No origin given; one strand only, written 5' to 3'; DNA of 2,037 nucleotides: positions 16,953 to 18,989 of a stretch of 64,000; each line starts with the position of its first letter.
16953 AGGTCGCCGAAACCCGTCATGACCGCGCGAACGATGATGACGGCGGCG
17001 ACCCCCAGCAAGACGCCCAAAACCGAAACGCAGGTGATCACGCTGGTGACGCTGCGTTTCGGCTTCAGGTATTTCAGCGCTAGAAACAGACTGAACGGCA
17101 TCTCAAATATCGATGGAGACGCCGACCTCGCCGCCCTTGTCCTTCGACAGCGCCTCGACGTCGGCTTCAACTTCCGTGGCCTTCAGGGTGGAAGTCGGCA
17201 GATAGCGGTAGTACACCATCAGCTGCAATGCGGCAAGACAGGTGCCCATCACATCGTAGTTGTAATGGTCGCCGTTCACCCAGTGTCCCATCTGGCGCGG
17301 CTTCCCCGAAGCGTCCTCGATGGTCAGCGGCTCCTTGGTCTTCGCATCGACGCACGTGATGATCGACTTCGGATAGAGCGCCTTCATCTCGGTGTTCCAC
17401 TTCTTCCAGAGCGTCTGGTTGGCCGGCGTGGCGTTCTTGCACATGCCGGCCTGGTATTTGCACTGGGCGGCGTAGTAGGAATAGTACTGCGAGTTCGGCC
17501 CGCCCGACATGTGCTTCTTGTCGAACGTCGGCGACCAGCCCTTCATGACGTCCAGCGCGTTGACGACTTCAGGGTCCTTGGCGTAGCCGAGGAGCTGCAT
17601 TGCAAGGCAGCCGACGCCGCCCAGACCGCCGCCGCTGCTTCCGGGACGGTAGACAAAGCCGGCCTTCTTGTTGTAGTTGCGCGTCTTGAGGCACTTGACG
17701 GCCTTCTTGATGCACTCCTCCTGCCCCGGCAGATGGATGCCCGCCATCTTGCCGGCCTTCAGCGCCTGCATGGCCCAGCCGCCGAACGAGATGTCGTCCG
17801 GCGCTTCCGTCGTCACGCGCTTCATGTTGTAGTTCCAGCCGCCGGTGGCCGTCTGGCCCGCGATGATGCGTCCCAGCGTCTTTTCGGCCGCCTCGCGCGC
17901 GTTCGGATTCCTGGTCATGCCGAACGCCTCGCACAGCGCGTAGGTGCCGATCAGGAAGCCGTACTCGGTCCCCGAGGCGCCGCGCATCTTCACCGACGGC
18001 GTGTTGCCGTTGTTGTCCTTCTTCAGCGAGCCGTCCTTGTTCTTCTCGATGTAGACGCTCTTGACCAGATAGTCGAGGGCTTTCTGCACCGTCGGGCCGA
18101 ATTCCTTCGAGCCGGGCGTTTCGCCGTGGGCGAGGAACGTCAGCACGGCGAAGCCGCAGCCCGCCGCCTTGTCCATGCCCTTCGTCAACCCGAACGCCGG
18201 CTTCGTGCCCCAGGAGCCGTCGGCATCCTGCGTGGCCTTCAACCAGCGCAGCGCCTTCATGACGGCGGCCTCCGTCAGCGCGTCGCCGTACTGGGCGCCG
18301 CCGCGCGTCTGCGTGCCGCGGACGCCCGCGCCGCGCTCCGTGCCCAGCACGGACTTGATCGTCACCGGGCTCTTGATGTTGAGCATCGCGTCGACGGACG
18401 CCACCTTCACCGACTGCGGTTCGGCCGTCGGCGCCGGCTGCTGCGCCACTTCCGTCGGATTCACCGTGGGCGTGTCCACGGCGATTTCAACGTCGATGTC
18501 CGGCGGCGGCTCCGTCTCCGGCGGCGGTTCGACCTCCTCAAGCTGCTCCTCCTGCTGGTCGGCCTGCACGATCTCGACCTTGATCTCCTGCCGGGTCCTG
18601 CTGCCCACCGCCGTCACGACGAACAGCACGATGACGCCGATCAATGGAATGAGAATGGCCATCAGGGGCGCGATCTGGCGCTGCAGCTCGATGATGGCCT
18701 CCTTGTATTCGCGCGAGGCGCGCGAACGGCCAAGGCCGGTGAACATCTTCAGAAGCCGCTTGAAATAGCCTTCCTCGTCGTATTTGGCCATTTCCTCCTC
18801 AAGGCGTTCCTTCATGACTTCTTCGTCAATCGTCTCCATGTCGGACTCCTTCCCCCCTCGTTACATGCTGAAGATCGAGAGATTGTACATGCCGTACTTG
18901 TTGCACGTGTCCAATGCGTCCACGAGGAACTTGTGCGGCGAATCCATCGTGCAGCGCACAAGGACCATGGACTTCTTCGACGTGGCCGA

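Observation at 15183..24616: Nine-kilobase envelope operon: 2 secreted TPR proteins, ExbB, 2 ExbD, the toroid chimera and LolE/LolD, behind one strong promoter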

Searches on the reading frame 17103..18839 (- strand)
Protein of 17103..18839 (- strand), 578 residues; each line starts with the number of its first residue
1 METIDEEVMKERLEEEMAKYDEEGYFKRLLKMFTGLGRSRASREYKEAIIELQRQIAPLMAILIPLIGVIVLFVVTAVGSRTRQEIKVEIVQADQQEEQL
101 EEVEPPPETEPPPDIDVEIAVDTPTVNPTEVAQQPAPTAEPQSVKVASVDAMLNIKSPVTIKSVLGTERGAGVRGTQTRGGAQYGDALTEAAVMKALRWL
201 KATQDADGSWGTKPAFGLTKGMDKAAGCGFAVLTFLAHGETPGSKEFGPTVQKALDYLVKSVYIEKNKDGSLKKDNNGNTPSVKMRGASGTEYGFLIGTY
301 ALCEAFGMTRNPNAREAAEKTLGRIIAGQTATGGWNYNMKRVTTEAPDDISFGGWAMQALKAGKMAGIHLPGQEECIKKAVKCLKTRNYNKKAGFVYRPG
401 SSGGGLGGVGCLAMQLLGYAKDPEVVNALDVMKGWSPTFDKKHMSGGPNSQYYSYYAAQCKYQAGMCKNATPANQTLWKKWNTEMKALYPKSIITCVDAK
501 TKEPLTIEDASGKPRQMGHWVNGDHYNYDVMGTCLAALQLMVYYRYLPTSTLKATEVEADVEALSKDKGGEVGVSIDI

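Call 4: search_protein_families(library=pfam, proteins=[window:17103-18839:-], max_evalue=0.01)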
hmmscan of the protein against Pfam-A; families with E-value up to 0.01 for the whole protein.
window:17103-18839:- (578 aa): 2 families
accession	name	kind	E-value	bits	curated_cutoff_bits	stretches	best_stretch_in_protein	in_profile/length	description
PF13243.12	SQHop_cyclase_C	-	2.3e-06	27.3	26.1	1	184-261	200-277/319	Squalene-hopene cyclase C-terminal domain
PF07470.19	Glyco_hydro_88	-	0.0028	17.2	26.6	0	196-272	234-308/352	Glycosyl Hydrolase Family 88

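Call 5: search_protein_families(library=ncbifam, proteins=[window:17103-18839:-], max_evalue=0.01)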
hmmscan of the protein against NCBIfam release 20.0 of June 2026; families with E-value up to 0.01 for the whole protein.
window:17103-18839:- (578 aa): 3 families
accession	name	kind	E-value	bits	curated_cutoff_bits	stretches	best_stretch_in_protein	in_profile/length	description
NF053823.1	SCO2321_fam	equivalog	8.2e-06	24.9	300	1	190-215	118-143/405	SCO2321 family membrane protein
TIGR01787.1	squalene_cyclas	subfamily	8.9e-06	24.6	322.7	0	189-260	505-579/622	squalene/oxidosqualene cyclases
TIGR01507.1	hopene_cyclase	equivalog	6.7e-05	21.4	431.1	1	189-337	472-602/640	squalene--hopene cyclase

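Call 9: find_homologous_proteins(query=window:17103-18839:-)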
Query window:17103-18839:- (578 aa): 1983 proteins with E <= 0.001 among 8000 candidates; the best 120 are listed.
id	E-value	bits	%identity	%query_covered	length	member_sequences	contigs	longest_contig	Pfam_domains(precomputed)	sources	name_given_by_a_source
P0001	0.0e+0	1319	100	100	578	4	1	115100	PF13243.13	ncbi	ncbi:MAG: prenyltransferase/squalene oxidase repeat-containing protein [Kiritimatiellia bacterium]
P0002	0.0e+0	1089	82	100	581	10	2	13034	PF13243.13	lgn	-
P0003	0.0e+0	1086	82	100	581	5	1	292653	-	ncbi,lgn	-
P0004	0.0e+0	1076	80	100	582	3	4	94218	-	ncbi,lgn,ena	-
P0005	0.0e+0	1059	79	100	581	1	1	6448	PF13243.13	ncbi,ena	-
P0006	0.0e+0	1051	80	100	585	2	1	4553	PF13243.13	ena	-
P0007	0.0e+0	1035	78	100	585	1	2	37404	PF13243.13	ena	-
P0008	0.0e+0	1034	79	98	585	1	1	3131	PF13243.13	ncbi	-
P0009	0.0e+0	1033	78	100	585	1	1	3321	PF13243.13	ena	-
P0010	0.0e+0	1033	79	98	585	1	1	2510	PF13243.13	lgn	-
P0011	0.0e+0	1031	79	98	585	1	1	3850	PF13243.13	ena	-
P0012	0.0e+0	1030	78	100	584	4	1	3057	-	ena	-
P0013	0.0e+0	1028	78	100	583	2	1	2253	PF13243.13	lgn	-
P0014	0.0e+0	1026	77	100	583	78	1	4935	PF13243.13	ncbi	-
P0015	0.0e+0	1025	78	100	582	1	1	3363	PF13243.13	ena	-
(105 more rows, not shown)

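Call 11: find_encoding_contigs(protein=P0003, flank=10000, max_places=2)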
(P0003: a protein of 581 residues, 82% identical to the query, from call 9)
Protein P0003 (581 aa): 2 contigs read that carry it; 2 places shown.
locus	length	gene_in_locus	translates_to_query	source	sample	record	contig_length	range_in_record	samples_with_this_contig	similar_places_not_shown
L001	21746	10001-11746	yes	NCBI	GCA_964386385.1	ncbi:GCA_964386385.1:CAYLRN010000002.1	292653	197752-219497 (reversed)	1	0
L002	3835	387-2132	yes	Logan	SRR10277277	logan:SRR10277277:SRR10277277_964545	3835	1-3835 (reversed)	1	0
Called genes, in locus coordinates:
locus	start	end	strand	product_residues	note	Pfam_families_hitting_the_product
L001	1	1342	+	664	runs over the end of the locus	PF14508:GH97_N, PF10566:Glyco_hydro_97, PF14509:GH97_C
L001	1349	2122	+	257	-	PF03309:Pan_kinase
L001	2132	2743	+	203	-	-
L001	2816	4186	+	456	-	PF00285:Citrate_synt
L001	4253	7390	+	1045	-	PF13428:TPR_14 (faint), PF13174:TPR_6 (faint), PF13424:TPR_12 (faint), PF13432:TPR_16 (faint)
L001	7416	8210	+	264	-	-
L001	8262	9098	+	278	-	PF01618:MotA_ExbB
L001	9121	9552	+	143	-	PF02472:ExbD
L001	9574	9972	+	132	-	PF02472:ExbD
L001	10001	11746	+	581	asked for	-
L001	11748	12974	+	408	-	PF12704:MacB_PCD, PF02687:FtsX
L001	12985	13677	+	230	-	PF00005:ABC_tran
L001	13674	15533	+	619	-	PF21162:ETFQO_UQ-bd, PF12837:Fer4_6 (faint)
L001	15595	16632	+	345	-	PF00154:RecA_N, PF08423:Rad51, PF06745:ATPase (faint), PF27531:MT3502_N (weak), PF21096:RecA_C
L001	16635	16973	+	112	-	PF02410:RsfS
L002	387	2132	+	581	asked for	-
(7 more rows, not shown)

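Call 22: search_protein_representatives(protein=window:17103-18839:-)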
Query: 578 residues. Proteins with E-value up to 0.001 (for the whole library): 6091; up to 1e-10: 2474; up to 1e-30: 308. The best 150 are listed.
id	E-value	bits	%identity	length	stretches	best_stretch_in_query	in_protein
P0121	8.2e-287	968.8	74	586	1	1-578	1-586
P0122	5.2e-192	655.8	69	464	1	158-578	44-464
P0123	2.2e-179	614.1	68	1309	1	158-577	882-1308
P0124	5.7e-174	596.2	64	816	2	147-558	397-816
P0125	6.1e-153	526.8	54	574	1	3-568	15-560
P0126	1.5e-146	505.7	52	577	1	5-568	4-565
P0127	1.1e-111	390.6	52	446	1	184-567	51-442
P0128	9.7e-110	384.2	81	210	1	374-578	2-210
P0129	2.3e-100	353.3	67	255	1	1-255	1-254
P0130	7.5e-100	351.6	46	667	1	93-559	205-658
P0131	2.0e-97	343.6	46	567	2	9-441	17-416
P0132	4.9e-97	342.3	45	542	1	18-552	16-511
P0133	1.5e-94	334.0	45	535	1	21-573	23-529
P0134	3.1e-93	329.7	54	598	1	176-547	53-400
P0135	8.1e-92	325.0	49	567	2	12-442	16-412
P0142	1.4e-76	274.7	48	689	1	171-548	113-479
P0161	6.5e-66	239.5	49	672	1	97-400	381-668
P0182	5.9e-57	210.0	39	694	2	19-341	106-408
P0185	1.7e-56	208.4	43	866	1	176-557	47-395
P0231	1.1e-46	176.1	34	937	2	185-558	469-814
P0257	1.1e-43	166.2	39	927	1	147-568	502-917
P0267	1.1e-42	162.8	33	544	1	51-552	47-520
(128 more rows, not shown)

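Call 24: predict_structure(alignment_id=A1)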
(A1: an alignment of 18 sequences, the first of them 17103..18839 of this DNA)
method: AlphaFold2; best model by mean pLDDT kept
length: 578 residues; sequences in the alignment: 18
mean_pLDDT: 62.4   pTM: 0.59
mean pLDDT of the five models: 62.4, 59.4, 56.3, 49.9, 49.0
residues with pLDDT >= 90: 76; 70-90: 165; 50-70: 164; < 50: 173
segments of 3 or more residues with pLDDT < 50: 1-5, 20-24, 77-184, 390-406, 544-578
pLDDT, mean of each block of 10 residues (from residue 1): 48 56 53 58 65 65 69 56 29 26 30 26 27 28 25 26 25 28 54 86 92 82 89 85 88 95 91 80 84 86 87 94 89 74 59 81 86 86 64 40 45 60 62 59 56 70 63 65 68 82 88 86 74 74 44 33 42 33
secondary structure, 60 per line:
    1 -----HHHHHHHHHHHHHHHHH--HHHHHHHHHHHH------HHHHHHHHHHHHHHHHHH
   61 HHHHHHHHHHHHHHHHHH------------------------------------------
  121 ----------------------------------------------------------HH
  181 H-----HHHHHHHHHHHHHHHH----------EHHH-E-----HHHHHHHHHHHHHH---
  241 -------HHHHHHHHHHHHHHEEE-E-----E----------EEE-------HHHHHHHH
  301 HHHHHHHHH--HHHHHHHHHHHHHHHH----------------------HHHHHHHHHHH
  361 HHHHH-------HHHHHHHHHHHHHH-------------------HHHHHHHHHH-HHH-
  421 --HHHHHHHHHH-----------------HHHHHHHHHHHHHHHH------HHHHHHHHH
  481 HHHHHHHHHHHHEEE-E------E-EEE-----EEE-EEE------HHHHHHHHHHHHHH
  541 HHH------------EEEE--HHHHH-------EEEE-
elements in order: H6-22 H25-36 H43-78 H187-202 H224-237 H248-261 E262-264 E283-285 H293-309 H312-327 H350-365 H373-386 H406-415 H423-432 H450-465 H472-492 E493-495 E506-508 E514-516 E518-520 H527-543 E556-559 H562-566 E574-577

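Call 26: find_related_loci(query=A2, collection=genome_contigs, flank=10000)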
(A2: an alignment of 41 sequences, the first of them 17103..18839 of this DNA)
Query A2 (578 aa) in genome_contigs; peptide patterns used: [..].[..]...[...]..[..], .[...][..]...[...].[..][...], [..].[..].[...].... (x = any residue, [..] = any of these).
600 stretches matched a pattern (row limit reached: there are more); 536 encode a relative of the query (tblastn E <= 1e-3); the best 80 are kept; 80 distinct loci.
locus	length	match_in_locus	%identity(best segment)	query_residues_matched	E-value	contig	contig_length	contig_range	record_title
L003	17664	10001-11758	74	1-578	0e+0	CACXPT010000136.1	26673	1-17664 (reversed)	uncultured bacterium isolate RUG11483 genome assembly, contig: RUG11483_asm_136, whole genome shotgun sequence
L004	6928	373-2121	77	1-578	0e+0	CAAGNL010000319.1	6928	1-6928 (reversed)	MAG TPA_asm: Kiritimatiellae bacterium, isolate HGM23428, WGS project CAAGNL010000000 data, contig: SRS476839_98_k119_23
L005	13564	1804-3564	74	1-578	0e+0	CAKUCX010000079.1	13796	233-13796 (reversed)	MAG: uncultured Kiritimatiellaeota bacterium isolate REFINED_METABAT215_TOP10_CONTIGS_1500_ASSEMBLY_K77_MERGED__Hadza_Mo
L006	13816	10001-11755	72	1-578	0e+0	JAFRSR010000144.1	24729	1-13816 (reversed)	MAG: Kiritimatiellae bacterium isolate RGIG2765 Goat_Omasum-5__c223544, whole genome shotgun sequence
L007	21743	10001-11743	82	1-578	0e+0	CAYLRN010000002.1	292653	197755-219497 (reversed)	MAG TPA_asm: uncultured Lentisphaeraceae bacterium isolate SRP225648_co1_977 genome assembly, contig: NODE_6_length_2926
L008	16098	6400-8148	78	1-578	0e+0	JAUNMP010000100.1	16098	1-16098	MAG: bacterium isolate S32M_St_metabat_107 NODE_2295_length_16098_cov_52.135947, whole genome shotgun sequence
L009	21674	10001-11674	62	1-578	0e+0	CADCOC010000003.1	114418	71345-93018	uncultured bacterium isolate RUG14821 genome assembly, contig: RUG14821_asm_3, whole genome shotgun sequence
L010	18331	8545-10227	63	1-578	0e+0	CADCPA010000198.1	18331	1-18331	uncultured bacterium isolate RUG14841 genome assembly, contig: RUG14841_asm_198, whole genome shotgun sequence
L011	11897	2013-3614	65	17-578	0e+0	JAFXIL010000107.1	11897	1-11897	MAG: Kiritimatiellae bacterium isolate RGIG6444 Sheep_Rectum.Co__c1977378, whole genome shotgun sequence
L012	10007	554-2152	62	17-578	0e+0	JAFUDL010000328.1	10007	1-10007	MAG: Kiritimatiellae bacterium isolate RGIG4394 Roe_deer_Omasum-1__c202545, whole genome shotgun sequence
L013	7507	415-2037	54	3-578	8e-170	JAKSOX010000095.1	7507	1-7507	MAG: Kiritimatiellia bacterium isolate Horse_feces188 MAG188_95, whole genome shotgun sequence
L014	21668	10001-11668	50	6-578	1e-168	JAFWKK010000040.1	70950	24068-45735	MAG: Kiritimatiellae bacterium isolate RGIG5820 Sheep_Ileum.Co__c296958, whole genome shotgun sequence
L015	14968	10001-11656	51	6-578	5e-168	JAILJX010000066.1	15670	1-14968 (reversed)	MAG: Kiritimatiellia bacterium isolate RUI187 k141_1401550_flag=0_multi=38.0000_len=15670, whole genome shotgun sequence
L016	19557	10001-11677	49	6-578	1e-165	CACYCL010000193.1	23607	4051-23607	uncultured bacterium isolate RUG11810 genome assembly, contig: RUG11810_asm_193, whole genome shotgun sequence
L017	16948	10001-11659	49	6-578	5e-162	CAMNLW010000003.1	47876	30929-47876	MAG: uncultured Verrucomicrobia bacterium isolate SRR873596_bin.102_metaWRAP_v1.3_MAG genome assembly, contig: NODE.1454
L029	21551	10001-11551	49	29-578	4e-151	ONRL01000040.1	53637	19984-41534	uncultured Lentisphaerae bacterium isolate RUG572 genome assembly, contig: scaffold_2865, whole genome shotgun sequence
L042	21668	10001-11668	47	10-575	1e-141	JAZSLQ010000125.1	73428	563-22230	MAG: Kiritimatiellia bacterium isolate T1900044557_TS20190023.MAGScoT_cleanbin_000052 SGB_318_k141_3366618, whole genome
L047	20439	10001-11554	47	28-578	7e-135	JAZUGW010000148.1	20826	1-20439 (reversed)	MAG: Kiritimatiellia bacterium isolate T1900045282_TH20190052.MAGScoT_cleanbin_000029 SGB_5952_k141_777218, whole genome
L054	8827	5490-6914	45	53-550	3e-122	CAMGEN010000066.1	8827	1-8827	MAG: uncultured Verrucomicrobia bacterium isolate SRR11551368_bin.30_metaWRAP_v1.3_MAG genome assembly, contig: ERZ11474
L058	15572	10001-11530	42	13-567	2e-110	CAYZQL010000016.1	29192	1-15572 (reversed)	MAG TPA_asm: uncultured Lentisphaeraceae bacterium isolate SRP192927_co1_1047 genome assembly, contig: NODE_2777_length_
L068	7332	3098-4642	40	12-567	6e-101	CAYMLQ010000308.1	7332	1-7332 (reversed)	MAG TPA_asm: uncultured Lentisphaeraceae bacterium isolate SRP272421_co3_474 genome assembly, contig: NODE_34868_length_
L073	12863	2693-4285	39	1-569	5e-95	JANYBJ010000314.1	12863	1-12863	MAG: bacterium isolate GL140_5_metabat_74_sub GL140_5_k141_969114, whole genome shotgun sequence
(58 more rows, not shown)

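Call 29: fold_search(model_id=the predicted structure, library=pdb)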
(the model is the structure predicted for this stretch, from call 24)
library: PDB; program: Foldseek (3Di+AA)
matches with E <= 10: 710; with E <= 0.001: 38
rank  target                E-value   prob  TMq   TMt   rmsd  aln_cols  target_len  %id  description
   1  3sqc_A                1.6e-06  1.00  0.35  0.33  10.8       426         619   16  SQUALENE-HOPENE CYCLASE (released 1999-05-18)
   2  1sqc                  3.9e-06  1.00  0.33  0.31  10.8       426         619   17  SQUALENE-HOPENE-CYCLASE FROM ALICYCLOBACILLUS ACIDOCALDARIUS (released 1997-12-17)
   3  2sqc_A                4.6e-06  1.00  0.35  0.33  14.7       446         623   16  SQUALENE-HOPENE CYCLASE FROM ALICYCLOBACILLUS ACIDOCALDARIUS (released 1999-04-27)
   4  8h1n                  2.2e-05  1.00  0.37  0.48   9.5       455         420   13  Crystal structure of glucose-2-epimerase mutant_D254A in complex with D-Glucitol from Runella slithyformis Runsl_4512 (released 2023-07-12)
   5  9lfq_E                3.3e-05  1.00  0.34  0.54   7.6       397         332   13  Complex crystal structure of transaldolase AprG with GlcNAc from Streptoalloteichus tenebrarius (released 2025-09-24)
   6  6y8f_A                3.9e-05  1.00  0.39  0.61   7.8       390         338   10  An inactive (D136N and D137N) variant of alpha-1,6-mannanase, GH76A of Salegentibacter sp. HEL1_6 in complex with alph (released 2021-03-31)
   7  6shm_A                7.6e-05  1.00  0.41  0.65   7.5       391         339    9  An inactive (D136A and D137A) variant of alpha-1,6-mannanase, GH76A of Salegentibacter sp. HEL1_6 in complex with alph (released 2020-09-09)
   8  9c95_A                1.1e-04  1.00  0.36  0.56   7.0       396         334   12  Apo crystal structure of AprG (released 2025-08-06)
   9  8wbu                  1.1e-04  1.00  0.37  0.52   9.6       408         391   14  The crystal structure of circular mannose with mutant H247F of the cellobiose 2-epimerase from Caldicellulosiruptor sacc (released 2023-10-25)
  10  9lfy_D                1.1e-04  1.00  0.34  0.53   7.7       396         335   13  Complex crystal structure of transaldolase AprG with GalNAc from Streptoalloteichus tenebrarius (released 2025-09-24)
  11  8h1k                  1.2e-04  1.00  0.38  0.48   9.3       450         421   13  Crystal structure of glucose-2-epimerase from Runella slithyformis Runsl_4512 (released 2023-07-12)
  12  9lfy_A                1.5e-04  1.00  0.34  0.53   7.6       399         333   12  Complex crystal structure of transaldolase AprG with GalNAc from Streptoalloteichus tenebrarius (released 2025-09-24)
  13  9lfi_A                1.5e-04  1.00  0.34  0.53   7.6       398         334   13  Crystal structure of transaldolase AprG from Streptoalloteichus tenebrarius (released 2025-09-24)
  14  4z4j                  1.6e-04  1.00  0.37  0.52   9.7       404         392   14  Crystal Structure of cellobiose 2-epimerase from Caldicellulosiruptor saccharolyticus DSM 8903 (released 2016-04-13)
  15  9c9b_B                1.9e-04  1.00  0.34  0.53   7.7       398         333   12  Crystal structure of AprG complexed with an epimer of the octose product (released 2025-08-06)
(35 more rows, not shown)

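Call 33: find_homologous_proteins(query=P0267)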
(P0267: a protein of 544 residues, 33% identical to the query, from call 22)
Query P0267 (544 aa): 828 proteins with E <= 0.001 among 8000 candidates; the best 120 are listed.
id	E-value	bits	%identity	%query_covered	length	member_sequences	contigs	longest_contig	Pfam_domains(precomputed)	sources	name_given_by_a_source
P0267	0.0e+0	1243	100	100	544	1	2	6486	-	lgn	-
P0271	1.1e-161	557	50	95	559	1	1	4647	-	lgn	-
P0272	7.8e-155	535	47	94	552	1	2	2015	-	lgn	-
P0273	7.5e-148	512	48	95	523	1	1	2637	-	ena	-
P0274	2.0e-147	510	49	96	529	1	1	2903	-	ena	-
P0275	3.0e-147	510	49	91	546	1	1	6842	-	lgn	-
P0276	3.5e-146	506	47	94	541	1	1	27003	-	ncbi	-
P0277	4.4e-146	506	48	97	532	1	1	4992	-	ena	-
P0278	5.4e-146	505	48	93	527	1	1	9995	-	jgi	jgi:hypothetical protein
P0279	3.0e-145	503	47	92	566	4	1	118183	PF13243.13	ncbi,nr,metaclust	ncbi:MAG: hypothetical protein A2X48_21520 [Lentisphaerae bacterium GWF2_49_21]|nr:MAG: hypothetical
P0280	5.5e-145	502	48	92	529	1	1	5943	PF13243.13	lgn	-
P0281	6.0e-145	502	46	97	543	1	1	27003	PF13243.13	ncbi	-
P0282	7.4e-144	498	46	95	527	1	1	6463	-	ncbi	-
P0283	1.4e-143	497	47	97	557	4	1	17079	PF13243.13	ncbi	-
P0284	4.4e-143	496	46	94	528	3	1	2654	-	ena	-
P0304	3.9e-137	476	47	91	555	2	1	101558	-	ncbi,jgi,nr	ncbi:MAG TPA: hypothetical protein DET40_23215 [Lentisphaeria bacterium]|nr:hypothetical protein [Le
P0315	2.7e-134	467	45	95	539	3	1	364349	-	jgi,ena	-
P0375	1.4e-104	369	41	95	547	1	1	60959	PF13243.13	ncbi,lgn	ncbi:MAG: prenyltransferase/squalene oxidase repeat-containing protein [Victivallales bacterium]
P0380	9.8e-103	363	40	92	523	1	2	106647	-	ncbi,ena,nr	ncbi:MAG: terpene cyclase/mutase family protein [Lentisphaerales bacterium]|nr:terpene cyclase/mutas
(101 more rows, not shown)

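Call 34: find_encoding_contigs(protein=P0279, flank=10000, max_places=1)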
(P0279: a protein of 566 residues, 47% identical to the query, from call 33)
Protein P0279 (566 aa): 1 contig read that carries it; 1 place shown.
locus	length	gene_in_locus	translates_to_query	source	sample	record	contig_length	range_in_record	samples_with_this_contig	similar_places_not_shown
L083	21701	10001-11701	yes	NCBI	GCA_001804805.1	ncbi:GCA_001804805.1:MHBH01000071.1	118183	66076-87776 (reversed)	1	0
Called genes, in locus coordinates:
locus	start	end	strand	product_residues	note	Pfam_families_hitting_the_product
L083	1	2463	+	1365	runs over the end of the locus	-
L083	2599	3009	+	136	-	PF01894:YjbQ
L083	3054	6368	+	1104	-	PF12895:ANAPC3 (faint), PF14559:TPR_19 (faint), PF13174:TPR_6 (faint), PF13424:TPR_12 (faint), PF13432:TPR_16 (faint)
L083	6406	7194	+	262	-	-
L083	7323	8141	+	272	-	-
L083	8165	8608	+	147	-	PF02472:ExbD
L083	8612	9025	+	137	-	PF02472:ExbD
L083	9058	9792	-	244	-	PF08334:T2SSG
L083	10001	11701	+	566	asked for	PF13243:SQHop_cyclase_C (faint)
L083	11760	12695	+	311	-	PF03486:HI0933_like (faint), PF07992:Pyr_redox_2, PF13738:Pyr_redox_3, PF00070:Pyr_redox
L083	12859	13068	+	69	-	-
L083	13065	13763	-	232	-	PF01479:S4, PF00849:PseudoU_synth_2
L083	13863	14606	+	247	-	PF00590:TP_methylase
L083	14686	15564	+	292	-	PF14315:DUF4380 (weak)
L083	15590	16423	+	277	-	-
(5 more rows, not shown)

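Call 35: find_encoding_contigs(protein=P0380, flank=10000, max_places=1)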
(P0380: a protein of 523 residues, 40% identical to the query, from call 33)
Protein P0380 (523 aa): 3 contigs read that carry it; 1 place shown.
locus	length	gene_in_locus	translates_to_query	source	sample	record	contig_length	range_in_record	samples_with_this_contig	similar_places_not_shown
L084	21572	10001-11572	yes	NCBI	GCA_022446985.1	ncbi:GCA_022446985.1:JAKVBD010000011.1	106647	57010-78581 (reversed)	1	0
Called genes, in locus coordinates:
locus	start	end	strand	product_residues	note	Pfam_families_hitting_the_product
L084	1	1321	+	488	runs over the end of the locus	PF00884:Sulfatase, PF01663:Phosphodiest, PF16347:SGSH_C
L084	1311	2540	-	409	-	PF13387:Lnb_N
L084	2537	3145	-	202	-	PF00657:Lipase_GDSL, PF13472:Lipase_GDSL_2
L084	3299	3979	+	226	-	PF00005:ABC_tran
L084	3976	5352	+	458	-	PF12704:MacB_PCD, PF02687:FtsX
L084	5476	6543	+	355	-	PF02687:FtsX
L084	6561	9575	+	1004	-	PF13529:Peptidase_C39_2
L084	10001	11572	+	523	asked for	-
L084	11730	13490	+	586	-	PF19576:Acyltransf_2, PF01553:Acyltransferase, PF13444:Acetyltransf_5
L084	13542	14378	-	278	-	-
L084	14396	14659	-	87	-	-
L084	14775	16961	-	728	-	PF00324:AA_permease, PF13520:AA_permease_2, PF21555:CCC_C_1st_pro, PF21554:CCC_C_2nd_pro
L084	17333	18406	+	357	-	PF01595:CNNM, PF00571:CBS (faint)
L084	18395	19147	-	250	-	PF01590:GAF (weak), PF13185:GAF_2 (weak)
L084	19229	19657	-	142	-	PF01894:YjbQ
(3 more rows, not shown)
